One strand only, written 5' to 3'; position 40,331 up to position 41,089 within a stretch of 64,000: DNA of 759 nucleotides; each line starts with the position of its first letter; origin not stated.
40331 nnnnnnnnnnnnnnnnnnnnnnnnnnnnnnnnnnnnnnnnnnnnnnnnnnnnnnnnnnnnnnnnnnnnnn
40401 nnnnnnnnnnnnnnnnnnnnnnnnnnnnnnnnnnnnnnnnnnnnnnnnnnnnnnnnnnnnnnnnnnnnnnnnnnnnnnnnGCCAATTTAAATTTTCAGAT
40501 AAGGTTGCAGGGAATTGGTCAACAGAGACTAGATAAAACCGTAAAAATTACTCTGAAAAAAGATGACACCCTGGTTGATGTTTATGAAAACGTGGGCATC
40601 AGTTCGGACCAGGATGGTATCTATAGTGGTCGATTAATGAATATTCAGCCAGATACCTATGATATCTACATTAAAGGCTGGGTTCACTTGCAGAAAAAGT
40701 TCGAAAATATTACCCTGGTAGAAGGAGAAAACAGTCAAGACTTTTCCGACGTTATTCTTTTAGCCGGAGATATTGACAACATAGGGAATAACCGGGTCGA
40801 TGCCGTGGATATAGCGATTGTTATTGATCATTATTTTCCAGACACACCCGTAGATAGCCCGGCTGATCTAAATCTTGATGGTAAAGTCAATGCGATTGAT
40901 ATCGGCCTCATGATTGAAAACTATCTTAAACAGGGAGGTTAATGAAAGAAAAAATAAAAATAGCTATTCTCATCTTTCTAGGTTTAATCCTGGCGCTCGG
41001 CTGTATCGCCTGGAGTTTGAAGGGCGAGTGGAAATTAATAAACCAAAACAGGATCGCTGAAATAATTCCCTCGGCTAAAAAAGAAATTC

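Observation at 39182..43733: Cohesin–dockerin (cellulosome-like) module in a small-genome bacterium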

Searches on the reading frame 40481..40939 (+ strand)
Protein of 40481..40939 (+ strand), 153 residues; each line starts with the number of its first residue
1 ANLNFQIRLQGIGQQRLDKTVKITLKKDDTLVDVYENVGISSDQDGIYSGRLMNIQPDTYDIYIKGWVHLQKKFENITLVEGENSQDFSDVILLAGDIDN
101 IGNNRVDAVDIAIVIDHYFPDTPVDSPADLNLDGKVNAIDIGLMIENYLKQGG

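Call 26: find_homologous_proteins(query=window:40481-40939:+, max_evalue=0.001)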
Query seq(153 aa): 13 candidates shared short words with the query, none scored E <= 0.001.

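Call 35: search_protein_representatives(protein=window:40481-40939:+)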
Query: 153 residues. Proteins with E-value up to 0.001 (for the whole library): 1088; up to 1e-10: 225; up to 1e-30: 22. The best 150 are listed.
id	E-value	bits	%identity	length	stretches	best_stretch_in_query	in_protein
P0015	2.4e-78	277.6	84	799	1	1-152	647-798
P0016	5.0e-55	201.9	64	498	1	2-152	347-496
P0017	2.3e-54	199.8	65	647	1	1-152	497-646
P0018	7.8e-45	168.8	57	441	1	2-152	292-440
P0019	7.5e-44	165.6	55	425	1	2-152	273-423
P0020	4.7e-42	159.8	52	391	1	2-152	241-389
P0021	2.9e-40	154.0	53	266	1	1-152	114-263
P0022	2.9e-39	150.8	54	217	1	1-152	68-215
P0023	3.3e-37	144.1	51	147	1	3-152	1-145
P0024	3.7e-36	140.7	47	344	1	3-152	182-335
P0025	8.6e-36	139.5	53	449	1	1-152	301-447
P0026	8.5e-35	136.3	46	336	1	1-152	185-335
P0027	2.2e-34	134.9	44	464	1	2-152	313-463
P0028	2.2e-34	134.9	50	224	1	2-152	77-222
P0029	5.4e-33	130.4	53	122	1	35-152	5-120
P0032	5.3e-32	127.2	46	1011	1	1-152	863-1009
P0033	1.9e-31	125.4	49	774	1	1-152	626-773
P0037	2.6e-30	121.7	45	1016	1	1-152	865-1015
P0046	5.7e-27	110.9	43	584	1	5-152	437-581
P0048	2.5e-26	108.8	41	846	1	2-148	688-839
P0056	2.0e-24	102.6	45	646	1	1-149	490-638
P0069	1.1e-22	97.0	46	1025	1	33-152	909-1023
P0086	2.0e-21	92.8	42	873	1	4-148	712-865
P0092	3.2e-21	92.2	42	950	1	3-149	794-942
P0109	2.1e-19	86.3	38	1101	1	3-149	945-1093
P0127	1.4e-17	80.4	39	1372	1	2-148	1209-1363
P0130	2.8e-17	79.4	35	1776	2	3-152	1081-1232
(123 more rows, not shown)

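Call 43: search_protein_families(library=pfam, alignment_id=A3, max_evalue=0.001)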
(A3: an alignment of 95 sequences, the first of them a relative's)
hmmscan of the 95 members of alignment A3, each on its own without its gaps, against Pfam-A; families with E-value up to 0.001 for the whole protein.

A. member 1, P0015 (799 aa): 5 families
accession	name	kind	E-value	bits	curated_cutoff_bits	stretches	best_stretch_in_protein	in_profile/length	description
PF13229.12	Beta_helix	-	7.5e-15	55.3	25.9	2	417-557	3-138/158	Right handed beta helix region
PF05048.19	NosD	-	5.8e-08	32.9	23.6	1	393-559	18-175/212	Periplasmic copper-binding protein (NosD)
PF16656.11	Pur_ac_phosph_N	-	1.3e-05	26.1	30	1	66-139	11-81/93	Purple acid Phosphatase, N-terminal domain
PF00404.24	Dockerin_1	-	8.3e-05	23.2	22.9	1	743-792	3-54/57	Dockerin type I domain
PF13620.12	CarboxypepD_reg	-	0.0003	21.5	32.3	0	174-203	2-33/82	Carboxypeptidase regulatory-like domain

B. families by the number of members that match (of 95 scanned): 41 families (the first 25 are shown)
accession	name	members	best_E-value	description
PF00404.24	Dockerin_1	48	5.4e-10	Dockerin type I domain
PF00963.24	Cohesin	17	6.5e-16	Cohesin domain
PF11790.14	Glyco_hydro_cc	5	6.1e-13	Glycosyl hydrolase catalytic core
PF16656.11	Pur_ac_phosph_N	5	1.3e-07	Purple acid Phosphatase, N-terminal domain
PF13229.12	Beta_helix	3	5e-24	Right handed beta helix region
PF05048.19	NosD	3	5.8e-08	Periplasmic copper-binding protein (NosD)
PF01436.27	NHL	2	3.9e-17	NHL repeat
PF13385.13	Laminin_G_3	2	7.2e-17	Concanavalin A-like lectin/glucanases superfamily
PF00041.27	fn3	2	2.7e-09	Fibronectin type III domain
PF22352.2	K319L-like_PKD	2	8.8e-05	K319L-like, PKD domain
PF13620.12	CarboxypepD_reg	2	0.00013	Carboxypeptidase regulatory-like domain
PF00082.27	Peptidase_S8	1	7.4e-64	Subtilase family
PF00112.29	Peptidase_C1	1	1e-24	Papain family cysteine protease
PF14307.12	Glyco_tran_WbsX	1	4.8e-19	Glycosyltransferase WbsX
PF07705.17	CARDB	1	7.5e-15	CARDB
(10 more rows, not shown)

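Call 44: list_cluster_members(proteins=[P0016, P0017, P0018, P0019, P0020, P0024, P0025, P0027, P0032, P0033])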
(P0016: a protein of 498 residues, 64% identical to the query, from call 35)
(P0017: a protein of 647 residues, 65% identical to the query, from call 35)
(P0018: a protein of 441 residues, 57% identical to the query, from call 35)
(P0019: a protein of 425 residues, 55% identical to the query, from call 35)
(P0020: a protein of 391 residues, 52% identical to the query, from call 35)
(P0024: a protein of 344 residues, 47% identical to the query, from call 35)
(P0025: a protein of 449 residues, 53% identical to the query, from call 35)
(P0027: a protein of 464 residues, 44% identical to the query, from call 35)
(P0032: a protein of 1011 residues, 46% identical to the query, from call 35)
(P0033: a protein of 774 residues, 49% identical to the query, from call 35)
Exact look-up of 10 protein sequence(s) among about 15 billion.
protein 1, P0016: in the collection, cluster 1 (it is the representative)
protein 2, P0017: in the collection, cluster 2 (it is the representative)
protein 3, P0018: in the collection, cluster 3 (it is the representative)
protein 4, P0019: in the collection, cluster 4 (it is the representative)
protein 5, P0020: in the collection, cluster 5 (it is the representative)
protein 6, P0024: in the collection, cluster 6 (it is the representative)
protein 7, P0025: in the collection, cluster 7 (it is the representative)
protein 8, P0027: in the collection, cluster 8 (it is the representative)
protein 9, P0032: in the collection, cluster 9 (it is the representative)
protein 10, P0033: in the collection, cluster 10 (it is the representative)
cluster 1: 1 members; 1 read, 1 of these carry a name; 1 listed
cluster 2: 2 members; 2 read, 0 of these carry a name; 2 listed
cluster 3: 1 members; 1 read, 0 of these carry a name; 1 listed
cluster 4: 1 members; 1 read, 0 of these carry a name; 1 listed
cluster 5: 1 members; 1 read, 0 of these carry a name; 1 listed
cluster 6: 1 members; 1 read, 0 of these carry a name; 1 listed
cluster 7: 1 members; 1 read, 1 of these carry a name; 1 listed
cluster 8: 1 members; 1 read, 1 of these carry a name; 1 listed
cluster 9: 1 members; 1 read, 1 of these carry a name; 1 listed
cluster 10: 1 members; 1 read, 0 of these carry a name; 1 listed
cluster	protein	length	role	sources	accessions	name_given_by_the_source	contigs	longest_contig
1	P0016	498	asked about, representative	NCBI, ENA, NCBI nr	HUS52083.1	MAG TPA: dockerin type I domain-containing protein [Candidatus Bathyarchaeia archaeon] | dockerin type I domain-containing protein [Candidatus Bathyarchaeia archaeon]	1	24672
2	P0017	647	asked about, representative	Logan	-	-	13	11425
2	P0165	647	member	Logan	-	-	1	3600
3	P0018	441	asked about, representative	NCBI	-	-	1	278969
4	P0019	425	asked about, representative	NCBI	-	-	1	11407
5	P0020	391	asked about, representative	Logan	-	-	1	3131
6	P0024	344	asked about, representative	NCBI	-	-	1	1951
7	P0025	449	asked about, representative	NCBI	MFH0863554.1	MAG: dockerin type I domain-containing protein [Candidatus Gottesmanbacteria bacterium]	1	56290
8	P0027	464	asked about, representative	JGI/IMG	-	hypothetical protein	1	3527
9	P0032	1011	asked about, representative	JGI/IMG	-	hypothetical protein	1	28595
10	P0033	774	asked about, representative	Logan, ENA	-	-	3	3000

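Call 45: find_encoding_contigs(protein=P0025, flank=10000, max_places=2)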
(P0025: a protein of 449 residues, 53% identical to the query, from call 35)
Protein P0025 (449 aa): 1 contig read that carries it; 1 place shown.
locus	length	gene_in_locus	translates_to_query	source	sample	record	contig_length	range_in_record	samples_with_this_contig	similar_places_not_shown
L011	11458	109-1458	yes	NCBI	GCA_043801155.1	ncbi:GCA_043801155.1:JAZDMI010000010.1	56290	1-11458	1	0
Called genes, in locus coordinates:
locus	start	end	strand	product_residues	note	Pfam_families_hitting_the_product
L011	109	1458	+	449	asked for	PF00404:Dockerin_1 (weak)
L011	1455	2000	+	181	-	PF00963:Cohesin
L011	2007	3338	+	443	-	PF00963:Cohesin, PF00041:fn3 (weak), PF00404:Dockerin_1 (weak)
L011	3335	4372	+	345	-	PF19077:Big_13, PF17936:Big_6 (weak)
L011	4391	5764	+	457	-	PF01229:Glyco_hydro_39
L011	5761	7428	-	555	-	PF03023:MurJ, PF13440:Polysacc_synt_3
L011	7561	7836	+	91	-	PF01649:Ribosomal_S20p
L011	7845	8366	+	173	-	PF05137:PilN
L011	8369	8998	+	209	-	PF04350:PilO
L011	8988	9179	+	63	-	-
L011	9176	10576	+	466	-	PF00041:fn3 (faint), PF16656:Pur_ac_phosph_N, PF17936:Big_6 (faint), PF19077:Big_13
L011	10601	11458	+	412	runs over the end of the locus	-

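Call 46: find_encoding_contigs(protein=P0018, flank=10000, max_places=2)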
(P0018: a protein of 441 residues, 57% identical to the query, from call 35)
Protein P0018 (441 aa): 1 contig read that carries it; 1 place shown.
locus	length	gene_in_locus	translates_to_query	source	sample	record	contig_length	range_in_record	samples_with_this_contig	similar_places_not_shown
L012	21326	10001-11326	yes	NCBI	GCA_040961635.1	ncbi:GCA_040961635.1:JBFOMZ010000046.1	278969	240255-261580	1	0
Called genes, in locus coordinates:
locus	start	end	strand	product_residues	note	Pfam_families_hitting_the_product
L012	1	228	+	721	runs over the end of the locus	-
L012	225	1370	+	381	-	-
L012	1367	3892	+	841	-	-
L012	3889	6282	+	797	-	-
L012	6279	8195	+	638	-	-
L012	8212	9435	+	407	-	-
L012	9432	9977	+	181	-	PF00963:Cohesin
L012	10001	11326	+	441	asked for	PF00963:Cohesin, PF00041:fn3, PF16656:Pur_ac_phosph_N (weak), PF00404:Dockerin_1 (weak)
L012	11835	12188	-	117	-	-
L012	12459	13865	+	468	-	PF01229:Glyco_hydro_39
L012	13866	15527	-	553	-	PF13440:Polysacc_synt_3, PF03023:MurJ, PF01554:MatE (weak)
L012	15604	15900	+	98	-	PF01649:Ribosomal_S20p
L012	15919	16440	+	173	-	PF05137:PilN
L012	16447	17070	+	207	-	PF04350:PilO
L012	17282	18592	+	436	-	PF16656:Pur_ac_phosph_N, PF19077:Big_13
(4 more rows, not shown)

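Call 56: predict_structure(alignment_id=A4)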
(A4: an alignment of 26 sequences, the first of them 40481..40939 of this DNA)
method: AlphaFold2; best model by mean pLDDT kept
length: 153 residues; sequences in the alignment: 26
mean_pLDDT: 97.1   pTM: 0.90
mean pLDDT of the five models: 97.1, 97.1, 96.7, 94.9, 94.7
residues with pLDDT >= 90: 149; 70-90: 4; 50-70: 0; < 50: 0
segments of 3 or more residues with pLDDT < 50: none
pLDDT, mean of each block of 10 residues (from residue 1): 98 97 97 98 98 98 97 98 98 96 95 96 96 97 98 93
secondary structure, 60 per line:
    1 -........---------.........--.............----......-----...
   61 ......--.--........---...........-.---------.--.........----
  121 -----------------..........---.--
elements in order: E2-9 E19-27 E30-42 E47-52 E58-66 E72-79 E83-93 H108-116 H138-147

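Call 59: fold_search(model_id=the predicted structure, library=pdb)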
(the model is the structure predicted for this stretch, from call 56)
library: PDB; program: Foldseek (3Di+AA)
matches with E <= 10: 1534; with E <= 0.001: 10
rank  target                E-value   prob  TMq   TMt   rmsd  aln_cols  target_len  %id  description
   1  5g5d_B                7.4e-08  1.00  0.66  0.65   4.2       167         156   15  Crystal Structure of the CohScaC2-XDocCipA type II complex from Clostridium thermocellum (released 2017-04-05)
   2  4wi0_B                2.3e-07  1.00  0.65  0.64   4.8       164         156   16  Crystal structure of Coh3ScaB-XDoc_M2ScaA complex: A C-terminal interface mutant of type II Cohesin-X-Dockerin complex (released 2015-10-07)
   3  2b59_B                2.5e-07  1.00  0.62  0.61   4.8       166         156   16  The type II cohesin dockerin complex (released 2005-10-11)
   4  4u3s_B                5.8e-07  1.00  0.62  0.61   5.0       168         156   13  Crystal structure of Coh3ScaB-XDoc_M1ScaA complex: A N-terminal interface mutant of type II Cohesin-X-Dockerin complex (released 2015-07-29)
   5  4fl4_C                2.8e-06  1.00  0.62  0.34   4.5       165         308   16  Scaffoldin conformation and dynamics revealed by a ternary complex from the Clostridium thermocellum cellulosome (released 2012-06-27)
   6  4fl4_L                2.8e-06  1.00  0.60  0.34   4.8       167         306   15  Scaffoldin conformation and dynamics revealed by a ternary complex from the Clostridium thermocellum cellulosome (released 2012-06-27)
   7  5m0y_B                5.7e-06  1.00  0.63  0.62   4.8       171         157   18  Crystal Structure of the CohScaA-XDocCipB type II complex from Clostridium thermocellum at 1.5Angstrom resolution (released 2017-09-06)
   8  3kcp_A                7.3e-06  1.00  0.59  0.33   4.8       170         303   16  Crystal structure of interacting Clostridium thermocellum multimodular components (released 2010-02-09)
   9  4fl4_I                1.2e-05  1.00  0.64  0.35   4.4       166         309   15  Scaffoldin conformation and dynamics revealed by a ternary complex from the Clostridium thermocellum cellulosome (released 2012-06-27)
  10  5k39_B                1.2e-05  1.00  0.61  0.61   4.4       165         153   16  THE TYPE II COHESIN DOCKERIN COMPLEX FROM CLOSTRIDIUM THERMOCELLUM (released 2017-03-29)
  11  5aq0_A                1.1e-03  1.00  0.37  0.63   5.1        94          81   15  The structure of the Transthyretin-like domain of the first catalytic domain of the HUMAN Carboxypeptidase D (released 2016-09-28)
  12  6yoa_A                1.8e-03  1.00  0.39  0.42   5.1       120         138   12  Lig v 1 structure and the inflammatory response to the Ole e 1 protein family (released 2020-05-13)
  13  4iyk                  2.3e-03  1.00  0.38  0.29   4.9       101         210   16  Crystal structure of a putative carbohydrate binding protein (BACUNI_04699) from Bacteroides uniformis ATCC 8492 at 2.00 (released 2013-02-20)
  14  9h68_A                2.8e-03  1.00  0.35  0.15   6.1       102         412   17  Crystal Structure of the spore gernation lytic transglycosylase SleC from Clostridioides difficile in its zymogenic fo (released 2025-02-12)
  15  9h68_D                3.3e-03  1.00  0.35  0.16   6.2       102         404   17  Crystal Structure of the spore gernation lytic transglycosylase SleC from Clostridioides difficile in its zymogenic fo (released 2025-02-12)
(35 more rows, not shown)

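Call 74: search_solved_structures(query=A4, max_evalue=1, show_alignments=2)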
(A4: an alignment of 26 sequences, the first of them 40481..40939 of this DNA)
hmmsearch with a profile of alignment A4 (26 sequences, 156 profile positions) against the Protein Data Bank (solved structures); distinct sequences matched with E-value up to 1: 38.
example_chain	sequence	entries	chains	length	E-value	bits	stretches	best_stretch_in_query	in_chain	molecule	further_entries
4u3s_B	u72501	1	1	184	5.7e-12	48.9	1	44-153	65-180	Cellulosomal scaffoldin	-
4wi0_B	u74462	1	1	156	8.8e-12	48.3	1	44-152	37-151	Cellulosomal scaffoldin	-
2b59_B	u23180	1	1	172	7.7e-09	38.7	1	43-150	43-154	Cellulosomal scaffolding protein A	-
3kcp_A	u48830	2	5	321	3.4e-08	36.7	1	43-150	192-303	Cellulosomal-scaffolding protein A | Cellulosome anchoring protein cohesin region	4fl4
2y3n_B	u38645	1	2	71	1e-07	35.1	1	99-152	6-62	CELLULOSOMAL FAMILY-48 PROCESSIVE GLYCOSIDE HYDROLASE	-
5g5d_B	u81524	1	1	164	1.7e-07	34.3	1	43-150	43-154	CELLULOSOMAL-SCAFFOLDING PROTEIN A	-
8x39_A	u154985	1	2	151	4e-07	33.2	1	97-147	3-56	Serine protease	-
8x3a_A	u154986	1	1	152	4.3e-07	33.1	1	97-147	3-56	Serine protease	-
4fl4_A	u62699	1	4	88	1.9e-06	31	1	99-147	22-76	Glycoside hydrolase family 9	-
2mte_A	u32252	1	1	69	2.4e-06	30.6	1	99-148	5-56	Cellulose 1,4-beta-cellobiosidase (reducing end) CelS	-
1daq_A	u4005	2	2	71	2.4e-06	30.6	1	99-148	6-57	ENDOGLUCANASE SS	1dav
5k39_B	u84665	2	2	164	2.8e-06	30.4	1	95-151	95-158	Dockerin module from a protein of unknown function | Ig domain protein group 2 domain protein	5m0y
2ccl_B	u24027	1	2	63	1.3e-05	28.2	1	98-147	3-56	ENDO-1,4-BETA-XYLANASE Y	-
1clc_A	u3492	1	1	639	1.7e-05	27.9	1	94-147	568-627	ENDOGLUCANASE CELD; EC: 3.2.1.4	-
4cj0_A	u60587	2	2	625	1.7e-05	27.9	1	94-147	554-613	ENDOGLUCANASE D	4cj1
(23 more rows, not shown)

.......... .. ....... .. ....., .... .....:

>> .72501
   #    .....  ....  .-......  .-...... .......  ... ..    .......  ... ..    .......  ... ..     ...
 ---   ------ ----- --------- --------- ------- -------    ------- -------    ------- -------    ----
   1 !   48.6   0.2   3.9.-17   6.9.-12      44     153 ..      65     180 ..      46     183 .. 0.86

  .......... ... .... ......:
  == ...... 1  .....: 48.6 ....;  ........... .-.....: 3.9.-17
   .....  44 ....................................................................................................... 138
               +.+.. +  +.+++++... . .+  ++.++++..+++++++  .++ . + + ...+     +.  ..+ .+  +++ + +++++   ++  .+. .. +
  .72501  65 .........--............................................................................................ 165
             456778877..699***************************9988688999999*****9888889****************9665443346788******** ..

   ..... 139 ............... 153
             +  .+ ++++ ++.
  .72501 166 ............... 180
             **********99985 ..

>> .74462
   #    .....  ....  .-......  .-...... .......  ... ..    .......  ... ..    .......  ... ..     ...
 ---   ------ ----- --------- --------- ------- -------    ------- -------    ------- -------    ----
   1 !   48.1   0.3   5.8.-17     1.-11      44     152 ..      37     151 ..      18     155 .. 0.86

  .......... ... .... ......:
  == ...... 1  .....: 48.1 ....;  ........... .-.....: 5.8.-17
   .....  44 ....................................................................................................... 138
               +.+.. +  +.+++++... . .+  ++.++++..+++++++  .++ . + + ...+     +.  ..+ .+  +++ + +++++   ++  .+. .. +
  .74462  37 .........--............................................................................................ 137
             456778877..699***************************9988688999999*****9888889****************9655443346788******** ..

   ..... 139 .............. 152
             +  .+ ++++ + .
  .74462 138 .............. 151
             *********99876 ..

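Call 85: list_cluster_members(proteins=[P0037, P0048, P0069, P0086, P0092, P0109, P0127, P0130, P0046, P0056])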
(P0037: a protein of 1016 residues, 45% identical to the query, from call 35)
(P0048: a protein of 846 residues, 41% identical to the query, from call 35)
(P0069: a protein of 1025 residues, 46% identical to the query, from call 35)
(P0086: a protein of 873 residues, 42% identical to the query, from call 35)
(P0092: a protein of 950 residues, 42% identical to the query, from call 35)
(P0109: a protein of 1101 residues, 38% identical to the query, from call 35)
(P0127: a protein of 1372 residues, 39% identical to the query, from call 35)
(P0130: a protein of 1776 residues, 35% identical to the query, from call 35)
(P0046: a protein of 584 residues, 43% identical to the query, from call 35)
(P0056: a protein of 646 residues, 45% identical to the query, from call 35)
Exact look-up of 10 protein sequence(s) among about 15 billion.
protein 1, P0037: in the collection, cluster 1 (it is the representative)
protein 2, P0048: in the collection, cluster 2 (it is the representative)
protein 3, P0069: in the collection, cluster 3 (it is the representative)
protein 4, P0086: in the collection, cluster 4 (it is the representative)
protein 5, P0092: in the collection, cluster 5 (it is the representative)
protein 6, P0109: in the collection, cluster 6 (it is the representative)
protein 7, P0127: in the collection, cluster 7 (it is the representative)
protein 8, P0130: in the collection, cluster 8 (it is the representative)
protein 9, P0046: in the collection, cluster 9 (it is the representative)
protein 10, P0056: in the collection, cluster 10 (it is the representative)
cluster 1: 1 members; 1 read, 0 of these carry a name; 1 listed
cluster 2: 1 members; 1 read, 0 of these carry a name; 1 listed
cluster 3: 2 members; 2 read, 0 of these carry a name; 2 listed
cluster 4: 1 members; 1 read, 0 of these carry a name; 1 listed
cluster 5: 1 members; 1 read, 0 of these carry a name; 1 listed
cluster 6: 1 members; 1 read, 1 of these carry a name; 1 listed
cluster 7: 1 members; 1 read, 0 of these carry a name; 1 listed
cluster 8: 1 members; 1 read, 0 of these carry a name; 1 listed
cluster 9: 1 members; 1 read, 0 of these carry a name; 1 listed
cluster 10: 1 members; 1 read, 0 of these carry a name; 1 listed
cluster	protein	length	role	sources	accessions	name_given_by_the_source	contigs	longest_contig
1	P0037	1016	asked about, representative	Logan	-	-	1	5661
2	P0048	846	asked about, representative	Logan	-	-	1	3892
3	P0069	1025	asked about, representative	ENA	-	-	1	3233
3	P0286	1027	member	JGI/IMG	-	-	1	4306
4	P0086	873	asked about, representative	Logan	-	-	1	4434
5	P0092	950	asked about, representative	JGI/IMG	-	-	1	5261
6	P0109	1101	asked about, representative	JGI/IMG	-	hypothetical protein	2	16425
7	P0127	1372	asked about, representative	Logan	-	-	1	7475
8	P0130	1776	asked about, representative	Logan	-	-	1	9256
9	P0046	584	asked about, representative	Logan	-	-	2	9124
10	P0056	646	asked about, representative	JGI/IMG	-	-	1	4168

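Call 100: find_encoding_contigs(protein=P0032, flank=10000, max_places=2)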
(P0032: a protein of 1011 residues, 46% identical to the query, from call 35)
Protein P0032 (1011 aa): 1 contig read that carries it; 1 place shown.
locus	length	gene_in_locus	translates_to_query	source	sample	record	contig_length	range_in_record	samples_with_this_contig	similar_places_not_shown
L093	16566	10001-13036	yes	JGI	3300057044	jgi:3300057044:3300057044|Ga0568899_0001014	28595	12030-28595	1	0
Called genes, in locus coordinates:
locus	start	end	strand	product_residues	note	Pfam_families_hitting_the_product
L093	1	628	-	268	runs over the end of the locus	PF01256:Carb_kinase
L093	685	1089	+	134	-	-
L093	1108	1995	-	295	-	PF00892:EamA, PF10639:TMEM234 (faint), PF00892:EamA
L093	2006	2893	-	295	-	PF00892:EamA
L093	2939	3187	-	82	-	-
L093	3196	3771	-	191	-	PF10469:AKAP7_NLS, PF02834:LigT_PEase, PF13563:2_5_RNA_ligase2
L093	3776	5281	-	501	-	PF01676:Metalloenzyme, PF06415:iPGM_N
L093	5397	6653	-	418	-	PF03952:Enolase_N, PF00113:Enolase_C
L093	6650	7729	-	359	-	PF02463:SMC_N, PF13175:AAA_15, PF13476:AAA_23, PF13514:AAA_27 (weak), PF13555:AAA_29 (weak), PF13304:AAA_21 (faint)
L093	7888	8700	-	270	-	PF01149:Fapy_DNA_glyco, PF06831:H2TH, PF06827:zf-FPG_IleRS (weak)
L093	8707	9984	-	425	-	PF04932:Wzy_C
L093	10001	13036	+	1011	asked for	PF13385:Laminin_G_3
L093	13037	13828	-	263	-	PF01061:ABC2_membrane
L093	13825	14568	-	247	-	PF00005:ABC_tran, PF13304:AAA_21 (weak)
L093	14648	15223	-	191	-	PF01569:PAP2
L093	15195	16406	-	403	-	PF13439:Glyco_transf_4, PF20706:GT4-conflict, PF00534:Glycos_transf_1, PF13692:Glyco_trans_1_4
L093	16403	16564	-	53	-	?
